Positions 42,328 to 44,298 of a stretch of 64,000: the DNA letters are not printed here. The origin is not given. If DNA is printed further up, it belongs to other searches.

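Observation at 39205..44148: Three tandem paralogs of a PTPS-related-like membrane protein family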

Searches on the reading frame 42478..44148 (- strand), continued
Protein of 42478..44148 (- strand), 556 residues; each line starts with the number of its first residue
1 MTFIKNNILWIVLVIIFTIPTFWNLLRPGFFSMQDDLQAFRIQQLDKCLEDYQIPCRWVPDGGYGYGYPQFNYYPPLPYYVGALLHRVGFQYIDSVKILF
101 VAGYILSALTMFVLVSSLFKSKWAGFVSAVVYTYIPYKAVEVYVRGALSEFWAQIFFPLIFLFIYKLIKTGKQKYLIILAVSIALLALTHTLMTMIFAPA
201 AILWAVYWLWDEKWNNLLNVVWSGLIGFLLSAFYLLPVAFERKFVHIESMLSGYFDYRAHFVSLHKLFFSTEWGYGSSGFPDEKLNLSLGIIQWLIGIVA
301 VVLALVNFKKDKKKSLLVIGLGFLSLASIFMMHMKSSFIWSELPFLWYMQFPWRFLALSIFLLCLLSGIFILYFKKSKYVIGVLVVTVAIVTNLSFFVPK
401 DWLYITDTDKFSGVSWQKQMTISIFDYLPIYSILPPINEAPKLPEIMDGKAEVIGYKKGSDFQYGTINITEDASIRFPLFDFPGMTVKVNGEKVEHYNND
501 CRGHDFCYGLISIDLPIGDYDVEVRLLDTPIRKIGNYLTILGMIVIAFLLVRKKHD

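Call 31: search_protein_representatives(alignment_id=A1)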
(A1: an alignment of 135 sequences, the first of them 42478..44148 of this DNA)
Query: 135 sequences, 555 profile positions. Proteins with E-value up to 0.001 (for the whole library): 19917; up to 1e-10: 14273; up to 1e-30: 6917. The best 150 are listed.
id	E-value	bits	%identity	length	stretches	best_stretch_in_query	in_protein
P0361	0.0e+00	1234.1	-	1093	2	5-553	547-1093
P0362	2.5e-223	759.0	-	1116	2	12-549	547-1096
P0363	1.7e-218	743.0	-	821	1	10-551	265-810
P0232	2.8e-195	666.4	-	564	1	1-554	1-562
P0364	1.4e-193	660.7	-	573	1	2-552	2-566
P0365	1.3e-189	647.6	-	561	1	5-551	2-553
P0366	2.9e-188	643.2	-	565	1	7-549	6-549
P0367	1.8e-182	624.1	-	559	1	9-553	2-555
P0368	1.7e-178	610.9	-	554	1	6-554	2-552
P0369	1.3e-177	608.0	-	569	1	2-554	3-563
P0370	1.4e-177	608.0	-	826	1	13-548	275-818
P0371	4.7e-177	606.2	-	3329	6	16-547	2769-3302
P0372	4.6e-175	599.6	-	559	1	9-549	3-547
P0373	1.1e-174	598.4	-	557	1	7-554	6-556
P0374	1.8e-173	594.4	-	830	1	4-553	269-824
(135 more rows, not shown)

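Call 45: find_related_loci(query=A1, collection=genome_contigs, flank=8000)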
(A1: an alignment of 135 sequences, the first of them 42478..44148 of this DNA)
Query A1 (556 aa) in genome_contigs; peptide patterns used: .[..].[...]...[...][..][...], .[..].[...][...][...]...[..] (x = any residue, [..] = any of these).
340 stretches matched a pattern; 331 encode a relative of the query (tblastn E <= 1e-3); the best 80 are kept; 80 distinct loci.
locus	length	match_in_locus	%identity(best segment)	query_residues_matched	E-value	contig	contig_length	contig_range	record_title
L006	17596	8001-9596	76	5-537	0e+0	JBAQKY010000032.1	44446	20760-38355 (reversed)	MAG: Microgenomates group bacterium isolate MFD12071_ilm_asm_bin3 k127_18788, whole genome shotgun sequence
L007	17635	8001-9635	71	10-554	0e+0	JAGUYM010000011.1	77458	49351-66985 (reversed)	MAG: Candidatus Woesebacteria bacterium isolate DeMMO6_63 c_000000051655, whole genome shotgun sequence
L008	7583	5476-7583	71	5-537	0e+0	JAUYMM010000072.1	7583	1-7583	MAG: Candidatus Woesebacteria bacterium isolate C24_metabat.bin.86_sub C24_k141_1108175, whole genome shotgun sequence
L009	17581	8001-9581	72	9-536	0e+0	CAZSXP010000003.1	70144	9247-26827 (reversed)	MAG TPA_asm: uncultured Gammaproteobacteria bacterium isolate SRP062349_co2_93 genome assembly, contig: NODE_246_length_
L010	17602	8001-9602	69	6-539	0e+0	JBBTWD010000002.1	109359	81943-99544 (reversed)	MAG: Patescibacteria group bacterium isolate H43-bin018_1 H43_bin018_1_000000000002, whole genome shotgun sequence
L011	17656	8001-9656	65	6-556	0e+0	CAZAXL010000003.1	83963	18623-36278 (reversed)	MAG TPA_asm: uncultured Gammaproteobacteria bacterium isolate SRP062349_co2_103 genome assembly, contig: NODE_179_length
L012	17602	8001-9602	66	9-543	0e+0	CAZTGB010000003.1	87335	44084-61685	MAG TPA_asm: uncultured Gammaproteobacteria bacterium isolate SRP090828_co3_120 genome assembly, contig: NODE_14_length_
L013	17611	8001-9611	67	1-536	0e+0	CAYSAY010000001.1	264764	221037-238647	MAG TPA_asm: uncultured Gammaproteobacteria bacterium isolate ERP113451_co1_283 genome assembly, contig: NODE_7_length_2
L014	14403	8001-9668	64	1-554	0e+0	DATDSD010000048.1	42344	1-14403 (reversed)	MAG TPA_asm: Patescibacteria group bacterium isolate SMAG_U7994 k141_230567, whole genome shotgun sequence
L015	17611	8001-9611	67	9-537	0e+0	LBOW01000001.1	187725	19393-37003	MAG: Candidatus Woesebacteria bacterium GW2011_GWB1_33_22 UR35_C0001, whole genome shotgun sequence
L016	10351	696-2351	65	5-555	0e+0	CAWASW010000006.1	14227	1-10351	MAG: Candidatus Woesebacteria bacterium isolate MFD02832.bin.1.153 genome assembly, contig: contig_14428, whole genome s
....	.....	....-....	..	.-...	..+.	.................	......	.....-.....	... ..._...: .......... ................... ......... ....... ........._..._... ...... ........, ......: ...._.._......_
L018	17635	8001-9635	64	9-554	0e+0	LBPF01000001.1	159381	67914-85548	MAG: Candidatus Woesebacteria bacterium GW2011_GWB1_33_38 UR44_C0001, whole genome shotgun sequence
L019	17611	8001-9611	63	20-556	0e+0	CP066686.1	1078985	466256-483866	MAG: Candidatus Woesebacteria bacterium isolate NC_groundwater_442_Ag_B-0.1um_40_41 chromosome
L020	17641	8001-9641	63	11-556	0e+0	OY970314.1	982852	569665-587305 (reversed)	MAG: Candidatus Woesebacteria bacterium isolate MFD01299.bin.c.5 genome assembly, chromosome: 1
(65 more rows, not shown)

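Call 47: search_protein_families(library=ncbifam, proteins=[L004:10001-10786:+, L001:9195-10028:+], max_evalue=0.00001)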
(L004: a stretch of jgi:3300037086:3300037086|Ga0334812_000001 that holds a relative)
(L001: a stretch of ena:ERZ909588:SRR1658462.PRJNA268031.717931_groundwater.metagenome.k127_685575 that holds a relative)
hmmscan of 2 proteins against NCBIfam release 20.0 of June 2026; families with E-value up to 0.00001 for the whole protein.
L004:10001-10786:+ (262 aa): 13 families
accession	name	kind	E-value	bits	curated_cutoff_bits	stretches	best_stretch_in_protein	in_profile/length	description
TIGR01556.1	rhamnosyltran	subfamily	2.7e-21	76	200.55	1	10-217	3-205/281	rhamnosyltransferase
TIGR03965.1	mycofact_glyco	equivalog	7.3e-16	58.1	280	1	9-215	82-283/467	mycofactocin biosynthesis glycosyltransferase MftF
NF041875.1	EPS_EpsD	equivalog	3.6e-13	49.6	370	1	3-213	1-207/325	exopolysaccharide biosynthesis glycosyltransferase EpsD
NF038302.1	EPS_HpsE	equivalog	1.5e-10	40.6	300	1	1-213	1-223/307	hormogonium polysaccharide biosynthesis glycosyltransferase HpsE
TIGR03937.1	PgaC_IcaA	equivalog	2.8e-10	39.7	422.3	1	3-109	47-160/407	poly-beta-1,6-N-acetyl-D-glucosamine synthase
NF007482.0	PRK10073.1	equivalog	1.6e-09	37.2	423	1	2-100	7-111/334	glycosyltransferase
TIGR04283.1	glyco_like_mftF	equivalog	2.1e-08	34.1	182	1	3-99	1-97/221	TIGR04283 family arsenosugar biosynthesis glycosyltransferase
TIGR03111.1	glyc2_xrt_Gpos1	hypoth_equivalog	5.1e-08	32.1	363.95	1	3-123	51-180/439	TIGR03111 family XrtG-associated glycosyltransferase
NF047683.1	TeichurnBiosyTuaG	equivalog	8.5e-08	32.1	400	1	3-117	8-130/252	teichuronic acid biosynthesis protein TuaG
TIGR04009.1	wcaE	equivalog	4.1e-07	29.5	369.2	1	3-113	3-121/248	colanic acid biosynthesis glycosyltransferase WcaE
TIGR04242.1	nodulat_NodC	equivalog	2.4e-06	26.8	550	1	4-114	51-170/395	chitooligosaccharide synthase NodC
NF053739.1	GlytfEpsEBac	equivalog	5.8e-06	25.5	450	1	3-86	3-94/265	glycosyltransferase EpsE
NF038299.1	EPS_HpsN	equivalog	9.5e-06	24.8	425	0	3-113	3-120/317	hormogonium polysaccharide biosynthesis glycosyltransferase HpsN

L001:9195-10028:+ (277 aa): 16 families
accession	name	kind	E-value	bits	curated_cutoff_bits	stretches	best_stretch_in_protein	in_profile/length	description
TIGR01556.1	rhamnosyltran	subfamily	7e-16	58.2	200.55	1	29-231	17-206/281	rhamnosyltransferase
TIGR03111.1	glyc2_xrt_Gpos1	hypoth_equivalog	4.2e-15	55.5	363.95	1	5-126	51-171/439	TIGR03111 family XrtG-associated glycosyltransferase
NF038302.1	EPS_HpsE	equivalog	4.4e-14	52.2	300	1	4-225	2-222/307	hormogonium polysaccharide biosynthesis glycosyltransferase HpsE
NF041875.1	EPS_EpsD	equivalog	9.7e-14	51.5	370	1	5-125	1-117/325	exopolysaccharide biosynthesis glycosyltransferase EpsD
NF007482.0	PRK10073.1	equivalog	1.3e-13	50.7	423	1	4-114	7-112/334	glycosyltransferase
TIGR04009.1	wcaE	equivalog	1.6e-13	50.5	369.2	1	5-129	3-124/248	colanic acid biosynthesis glycosyltransferase WcaE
NF047683.1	TeichurnBiosyTuaG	equivalog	2.6e-12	46.9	400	1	4-117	7-116/252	teichuronic acid biosynthesis protein TuaG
NF050050.1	ProtGlycPglI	equivalog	2.6e-12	46.8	500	1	4-133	3-128/306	GalNAc(5)-diNAcBac-PP-undecaprenol beta-1,3-glucosyltransferase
TIGR03937.1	PgaC_IcaA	equivalog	3e-12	46.2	422.3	1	5-121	47-159/407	poly-beta-1,6-N-acetyl-D-glucosamine synthase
TIGR03965.1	mycofact_glyco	equivalog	7.3e-12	44.9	280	1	11-233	82-288/467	mycofactocin biosynthesis glycosyltransferase MftF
TIGR04283.1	glyco_like_mftF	equivalog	6.7e-11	42.2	182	1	5-117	1-103/221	TIGR04283 family arsenosugar biosynthesis glycosyltransferase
TIGR04242.1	nodulat_NodC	equivalog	1.6e-10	40.5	550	1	8-120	53-164/395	chitooligosaccharide synthase NodC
NF053739.1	GlytfEpsEBac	equivalog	1.4e-09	37.3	450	1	5-131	3-126/265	glycosyltransferase EpsE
NF038299.1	EPS_HpsN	equivalog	1.1e-06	27.9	425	0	5-125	3-119/317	hormogonium polysaccharide biosynthesis glycosyltransferase HpsN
TIGR03469.1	HpnB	hypoth_equivalog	5.3e-06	25.7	379.25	1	7-112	48-160/386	hopene-associated glycosyltransferase HpnB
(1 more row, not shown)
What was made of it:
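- Tried and rejected: That is rejected, because the fused GT2 is rhamnosyltransferase-like (call 47).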

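Call 73: search_dna_similar(query=window:42478-44148:-, collection=phages, mode=protein, max_evalue=0.001, max_rows=15)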
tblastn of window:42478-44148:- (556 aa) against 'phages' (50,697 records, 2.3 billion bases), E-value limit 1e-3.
Records with a match: 3; places in all: 3; records where one place covers at least 80% of the query: 0.
Best place of each record, by identity: <60% 3.
By first word of the organism name: Enterococcus 2; Listeria 1.
By host as written in the record: - 1; Enterococcus faecalis 1; Listeria monocytogenes 1.
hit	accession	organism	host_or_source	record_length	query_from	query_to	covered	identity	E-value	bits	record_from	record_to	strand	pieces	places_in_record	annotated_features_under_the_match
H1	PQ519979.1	Enterococcus phage IME_EF3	-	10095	24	175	27%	28.7%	2e-4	50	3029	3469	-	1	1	record has no annotation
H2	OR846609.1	Enterococcus phage Efs 1-1-1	Enterococcus faecalis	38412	24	175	27%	28.7%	2e-4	50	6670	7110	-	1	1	record has no annotation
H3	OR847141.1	Listeria phage LM 4-11-1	Listeria monocytogenes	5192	73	237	30%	21.7%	8e-4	49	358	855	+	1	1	record has no annotation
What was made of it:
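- Tried and rejected: tblastn of P3 against phages: only three weak partial hits covering 27-30% of the query (call 73).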
